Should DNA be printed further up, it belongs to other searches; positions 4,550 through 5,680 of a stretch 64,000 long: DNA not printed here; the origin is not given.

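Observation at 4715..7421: Orphan pterin-methyltransferase plus RACo pair without an adjacent corrinoid protein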

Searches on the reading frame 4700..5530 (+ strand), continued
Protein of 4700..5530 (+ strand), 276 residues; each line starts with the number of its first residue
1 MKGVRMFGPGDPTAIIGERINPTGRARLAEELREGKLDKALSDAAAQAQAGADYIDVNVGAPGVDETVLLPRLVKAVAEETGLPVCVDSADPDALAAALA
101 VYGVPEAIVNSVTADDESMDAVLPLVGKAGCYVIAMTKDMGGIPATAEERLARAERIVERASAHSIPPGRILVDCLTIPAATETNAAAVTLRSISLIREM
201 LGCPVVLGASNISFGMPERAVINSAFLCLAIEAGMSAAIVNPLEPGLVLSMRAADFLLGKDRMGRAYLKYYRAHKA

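Call 19: find_encoding_contigs(protein=P0019, flank=10000, max_places=2)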
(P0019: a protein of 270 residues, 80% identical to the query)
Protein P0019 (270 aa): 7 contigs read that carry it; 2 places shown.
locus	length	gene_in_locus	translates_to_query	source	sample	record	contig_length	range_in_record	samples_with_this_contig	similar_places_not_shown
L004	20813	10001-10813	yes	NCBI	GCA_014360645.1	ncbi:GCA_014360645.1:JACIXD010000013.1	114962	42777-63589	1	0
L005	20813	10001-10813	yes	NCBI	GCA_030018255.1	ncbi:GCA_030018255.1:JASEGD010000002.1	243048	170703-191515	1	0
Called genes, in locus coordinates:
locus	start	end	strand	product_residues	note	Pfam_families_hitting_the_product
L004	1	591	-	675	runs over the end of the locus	PF01520:Amidase_3, PF18986:DUF5719 (weak)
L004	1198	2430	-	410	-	PF07719:TPR_2 (faint), PF13432:TPR_16 (faint), PF13371:TPR_9 (faint), PF00515:TPR_1 (faint), PF13414:TPR_11 (faint), PF14559:TPR_19 (faint)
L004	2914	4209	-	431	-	PF04015:DUF362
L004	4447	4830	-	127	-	PF01042:Ribonuc_L-PSP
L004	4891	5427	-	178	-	PF04246:RseC_MucC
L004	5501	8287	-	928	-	PF00403:HMA, PF00122:E1-E2_ATPase, PF00702:Hydrolase, PF04945:YHS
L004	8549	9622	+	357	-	PF03706:LPG_synthase_TM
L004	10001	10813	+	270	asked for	PF00809:Pterin_bind, PF03599:CdhD (faint)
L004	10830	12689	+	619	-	PF00111:Fer2, PF17650:RACo_linker, PF17651:Raco_middle, PF14574:RACo_C_ter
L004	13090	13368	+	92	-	-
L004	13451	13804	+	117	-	-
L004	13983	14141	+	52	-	-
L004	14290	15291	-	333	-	PF12838:Fer4_7 (faint), PF12797:Fer4_2 (weak), PF00037:Fer4 (weak), PF13237:Fer4_10 (faint), PF00881:Nitroreductase, PF14512:TM1586_NiRdase (weak)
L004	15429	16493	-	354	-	PF02771:Acyl-CoA_dh_N, PF00441:Acyl-CoA_dh_1, PF08028:Acyl-CoA_dh_2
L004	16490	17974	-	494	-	PF02771:Acyl-CoA_dh_N, PF02770:Acyl-CoA_dh_M, PF08028:Acyl-CoA_dh_2 (faint), PF00441:Acyl-CoA_dh_1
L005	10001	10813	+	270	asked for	PF00809:Pterin_bind, PF03599:CdhD (faint)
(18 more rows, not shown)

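Call 20: find_encoding_contigs(protein=P0057, flank=10000, max_places=2)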
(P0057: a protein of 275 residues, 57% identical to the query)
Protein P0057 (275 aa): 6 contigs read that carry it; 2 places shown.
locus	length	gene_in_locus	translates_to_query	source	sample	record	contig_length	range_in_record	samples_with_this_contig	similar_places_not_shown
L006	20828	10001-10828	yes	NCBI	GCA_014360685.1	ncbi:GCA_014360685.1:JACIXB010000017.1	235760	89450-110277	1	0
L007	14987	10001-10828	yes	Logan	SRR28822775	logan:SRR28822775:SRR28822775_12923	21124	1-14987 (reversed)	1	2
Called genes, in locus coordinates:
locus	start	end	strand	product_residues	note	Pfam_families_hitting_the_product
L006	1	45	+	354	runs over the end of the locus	PF13439:Glyco_transf_4, PF13579:Glyco_trans_4_4, PF13524:Glyco_trans_1_2 (faint), PF00534:Glycos_transf_1, PF13692:Glyco_trans_1_4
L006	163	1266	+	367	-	PF00890:FAD_binding_2 (weak), PF01266:DAO (weak), PF01494:FAD_binding_3 (weak), PF03486:HI0933_like (weak), PF07992:Pyr_redox_2 (weak), PF13450:NAD_binding_8 (weak)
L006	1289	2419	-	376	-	-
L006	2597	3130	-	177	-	-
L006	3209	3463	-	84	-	-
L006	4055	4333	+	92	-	PF02583:Trns_repr_metal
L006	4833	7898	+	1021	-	PF01565:FAD_binding_4, PF13183:Fer4_8, PF13534:Fer4_17, PF02754:CCG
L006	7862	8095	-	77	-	-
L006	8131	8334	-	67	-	-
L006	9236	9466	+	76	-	PF09851:SHOCT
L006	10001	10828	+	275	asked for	PF00809:Pterin_bind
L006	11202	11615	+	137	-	PF03061:4HBT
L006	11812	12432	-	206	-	PF00156:Pribosyltran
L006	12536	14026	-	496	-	PF01266:DAO (faint), PF01593:Amino_oxidase, PF13450:NAD_binding_8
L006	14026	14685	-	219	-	PF00440:TetR_N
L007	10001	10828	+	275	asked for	PF00809:Pterin_bind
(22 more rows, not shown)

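Call 38: find_related_loci(query=window:4715-5530:+, collection=genome_contigs, flank=10000)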
Query window:4715-5530:+ (271 aa) in genome_contigs; peptide patterns used: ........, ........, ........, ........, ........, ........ (x = any residue, [..] = any of these).
600 stretches matched a pattern (row limit reached: there are more); 492 encode a relative of the query (tblastn E <= 1e-3); the best 80 are kept; 80 distinct loci.
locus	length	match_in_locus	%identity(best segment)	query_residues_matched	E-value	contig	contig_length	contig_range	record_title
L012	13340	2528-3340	79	1-271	1e-123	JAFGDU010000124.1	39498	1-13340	MAG: Actinomycetota bacterium isolate Zod_Metabat.1188 k87_10713253, whole genome shotgun sequence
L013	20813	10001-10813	80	1-271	1e-123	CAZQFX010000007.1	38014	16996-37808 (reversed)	MAG TPA_asm: uncultured Actinomycetota bacterium isolate SRP257756_co1_219 genome assembly, contig: NODE_642_length_3801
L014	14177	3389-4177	81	8-270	2e-122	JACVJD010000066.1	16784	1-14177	MAG: Candidatus Solincola daggyaiensis isolate DG_1_6.bin.137 contig066, whole genome shotgun sequence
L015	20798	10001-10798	79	5-270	8e-117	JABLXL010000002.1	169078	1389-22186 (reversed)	MAG: Actinomycetota bacterium isolate Ch49 contig2, whole genome shotgun sequence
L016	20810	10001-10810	50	1-271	5e-73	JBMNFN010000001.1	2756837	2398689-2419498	MAG: Anaerolineae bacterium isolate SBF912LR0HQ0030 contig_58039, whole genome shotgun sequence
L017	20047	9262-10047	46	6-268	2e-71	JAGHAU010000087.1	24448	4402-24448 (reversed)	MAG: Anaerolineales bacterium isolate AUK238 PB_MBMC_192_c_000000000083, whole genome shotgun sequence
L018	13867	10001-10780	47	6-266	2e-71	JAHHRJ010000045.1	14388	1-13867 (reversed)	MAG: Butyricicoccus sp. isolate MAG027 MAG027_45, whole genome shotgun sequence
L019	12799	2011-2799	46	7-270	1e-70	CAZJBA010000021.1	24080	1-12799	MAG TPA_asm: uncultured Anaerolineales bacterium isolate SRP141376_co2_247 genome assembly, contig: NODE_4403_length_240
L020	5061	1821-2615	45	6-271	2e-70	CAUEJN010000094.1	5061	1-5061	MAG TPA_asm: uncultured Butyricicoccus sp. isolate SRR13494497_bin.2_MetaWRAP_v1.3_MAG genome assembly, contig: ERZ19211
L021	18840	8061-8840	45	6-266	1e-69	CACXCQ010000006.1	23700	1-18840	MAG: uncultured Clostridiales bacterium isolate RUG11137 genome assembly, contig: RUG11137_asm_6, whole genome shotgun s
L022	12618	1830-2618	45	7-270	7e-70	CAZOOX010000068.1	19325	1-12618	MAG TPA_asm: uncultured Anaerolineaceae bacterium isolate binchicken_co65_453 genome assembly, contig: NODE_11623_length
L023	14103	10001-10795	45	6-271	6e-70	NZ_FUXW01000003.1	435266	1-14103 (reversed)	Butyricicoccus pullicaecorum DSM 23266, whole genome shotgun sequence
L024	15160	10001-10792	48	2-266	4e-69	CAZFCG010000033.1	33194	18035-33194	MAG TPA_asm: uncultured Geobacter sp. isolate SRP239243_co2_338 genome assembly, contig: NODE_1904_length_33194_cov_5.21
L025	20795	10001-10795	46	1-268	9e-69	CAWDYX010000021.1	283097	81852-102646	MAG: uncultured Chloroflexia bacterium isolate MFD04408.bin.1.46 genome assembly, contig: contig_51023, whole genome sho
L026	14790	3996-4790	46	1-268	7e-68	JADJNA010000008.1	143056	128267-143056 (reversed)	MAG: Candidatus Villigracilis saccharophilus isolate EsbW_MAXAC.021 tig00011139-10-1431970, whole genome shotgun sequenc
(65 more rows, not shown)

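Call 43: search_protein_families(library=pfam, proteins=[L015:4151-4864:+, L015:4866-5981:+, L015:6140-6874:+, L015:6811-7560:+, L015:7843-8562:+, L015:8559-9227:+, L015:9031-9570:+, L015:9443-10804:+, L015:12751-13860:+, L015:14053-15381:-], max_evalue=0.001)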
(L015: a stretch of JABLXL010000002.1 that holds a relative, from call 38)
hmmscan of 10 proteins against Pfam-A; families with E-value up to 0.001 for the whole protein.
L015:4151-4864:+ (237 aa): 2 families
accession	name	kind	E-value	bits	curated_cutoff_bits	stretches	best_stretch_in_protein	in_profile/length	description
PF02310.24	B12-binding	-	1.8e-26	92.8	32.1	1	116-220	3-109/121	B12 binding domain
PF02607.22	B12-binding_2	-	6e-14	52.4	23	1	31-100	2-71/74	B12 binding domain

L015:4866-5981:+ (371 aa): 1 family
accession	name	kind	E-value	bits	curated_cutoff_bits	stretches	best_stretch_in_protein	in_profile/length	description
PF01208.23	URO-D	-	2.7e-36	125.8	23.9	2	134-368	109-345/346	Uroporphyrinogen decarboxylase (URO-D)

L015:6140-6874:+ (244 aa): 6 families
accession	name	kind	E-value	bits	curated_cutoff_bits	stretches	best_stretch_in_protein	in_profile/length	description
PF07702.18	UTRA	-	4.2e-19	69.2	23.8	1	98-235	3-140/141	UTRA domain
PF00392.27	GntR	-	1.3e-17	63.6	27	1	17-77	4-64/64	Bacterial regulatory proteins, gntR family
PF08279.18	HTH_11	-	4.4e-05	23.7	25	1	39-74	17-53/55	HTH domain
PF14502.12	HTH_41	-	9.6e-05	22.2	25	1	34-69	3-38/48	Helix-turn-helix domain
PF08220.18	HTH_DeoR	-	0.00013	22.1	21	1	39-71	16-48/57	DeoR-like helix-turn-helix domain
PF02082.26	Rrf2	-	0.00049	20.7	30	1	33-74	19-61/132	Iron-dependent Transcriptional regulator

L015:6811-7560:+ (249 aa): 2 families
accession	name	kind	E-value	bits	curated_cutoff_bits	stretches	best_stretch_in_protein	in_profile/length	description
PF02310.24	B12-binding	-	6.2e-14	52.3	32.1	1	116-206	2-90/121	B12 binding domain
PF02607.22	B12-binding_2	-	7.2e-06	26.5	23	1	34-98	5-69/74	B12 binding domain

L015:7843-8562:+ (239 aa): 1 family
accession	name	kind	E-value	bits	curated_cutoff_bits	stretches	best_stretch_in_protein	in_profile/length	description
PF07796.16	DUF1638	-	2.4e-44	151.5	27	1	30-195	1-161/161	Protein of unknown function (DUF1638)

L015:8559-9227:+ (222 aa): 4 families
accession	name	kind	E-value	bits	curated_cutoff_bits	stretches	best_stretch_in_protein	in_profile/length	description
PF02492.25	cobW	-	2.7e-36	125.3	20.7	1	3-177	2-178/180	CobW/HypB/UreG, nucleotide-binding domain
PF25199.1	nSTAND_NTPase5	-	3.3e-05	24.2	34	1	2-38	42-78/145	Novel STAND NTPase 5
PF13401.12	AAA_22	-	0.00033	21.4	27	0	2-57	6-33/130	AAA domain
PF13238.12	AAA_18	-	0.00053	20.9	29.4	0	4-30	1-25/128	AAA domain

L015:9031-9570:+ (179 aa): 0 families

L015:9443-10804:+ (453 aa): 2 families
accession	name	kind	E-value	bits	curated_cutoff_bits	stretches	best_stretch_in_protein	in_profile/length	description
PF00809.28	Pterin_bind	-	7.1e-31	108.1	25.5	1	194-418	1-244/244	Pterin binding enzyme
PF05134.19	T2SSL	-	0.00035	20.5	25.5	0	332-389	115-171/231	Type II secretion system (T2SS), protein L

L015:12751-13860:+ (369 aa): 1 family
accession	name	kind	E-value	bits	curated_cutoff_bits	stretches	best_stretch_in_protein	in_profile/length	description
PF01594.21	AI-2E_transport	-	2.2e-50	172.1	34.3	1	29-343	7-323/327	AI-2E family transporter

L015:14053-15381:- (442 aa): 5 families
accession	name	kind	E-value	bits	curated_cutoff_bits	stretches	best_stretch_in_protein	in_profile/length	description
PF00441.29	Acyl-CoA_dh_1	-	2.9e-28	99.3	22.4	1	305-438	16-148/150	Acyl-CoA dehydrogenase, C-terminal domain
PF02770.24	Acyl-CoA_dh_M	-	4.8e-16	59.1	33.3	1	169-278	1-97/97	Acyl-CoA dehydrogenase, middle domain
PF08028.16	Acyl-CoA_dh_2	-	1.4e-12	48.5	22.7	1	307-421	3-126/134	Acyl-CoA dehydrogenase, C-terminal domain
PF02771.21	Acyl-CoA_dh_N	-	2.7e-10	41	22.9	1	44-135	2-85/113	Acyl-CoA dehydrogenase, N-terminal domain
PF22924.1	ACOX_C_alpha1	-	4.2e-07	30.4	27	1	323-437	27-166/169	Acyl-CoA oxidase, C-alpha1 domain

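Call 50: find_encoding_contigs(protein=P0002, flank=10000, max_places=2)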
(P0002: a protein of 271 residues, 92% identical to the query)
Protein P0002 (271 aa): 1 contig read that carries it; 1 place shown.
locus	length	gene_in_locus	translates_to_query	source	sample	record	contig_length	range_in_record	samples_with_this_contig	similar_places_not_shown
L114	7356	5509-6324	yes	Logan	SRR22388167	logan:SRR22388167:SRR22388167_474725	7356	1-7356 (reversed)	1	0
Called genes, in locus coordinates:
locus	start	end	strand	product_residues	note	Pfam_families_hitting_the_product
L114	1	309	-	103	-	?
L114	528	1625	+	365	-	PF03706:LPG_synthase_TM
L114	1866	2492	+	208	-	PF02607:B12-binding_2, PF02310:B12-binding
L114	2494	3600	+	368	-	PF01208:URO-D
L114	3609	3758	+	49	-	-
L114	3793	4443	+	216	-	PF07796:DUF1638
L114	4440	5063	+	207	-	PF02492:cobW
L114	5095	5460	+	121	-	-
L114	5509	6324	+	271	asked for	PF00809:Pterin_bind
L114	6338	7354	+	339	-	?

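Call 61: search_solved_structures(query=L114:2494-3600:+, max_evalue=0.001)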
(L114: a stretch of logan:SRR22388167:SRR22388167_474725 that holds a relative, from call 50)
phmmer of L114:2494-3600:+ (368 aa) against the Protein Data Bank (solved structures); distinct sequences matched with E-value up to 0.001: 1.
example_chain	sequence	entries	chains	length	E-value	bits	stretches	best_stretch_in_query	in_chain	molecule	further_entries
9rui_A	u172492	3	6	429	1.3e-20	76.7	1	155-366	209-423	CdmB from Acetobacterium malicum subsp. dehalogenans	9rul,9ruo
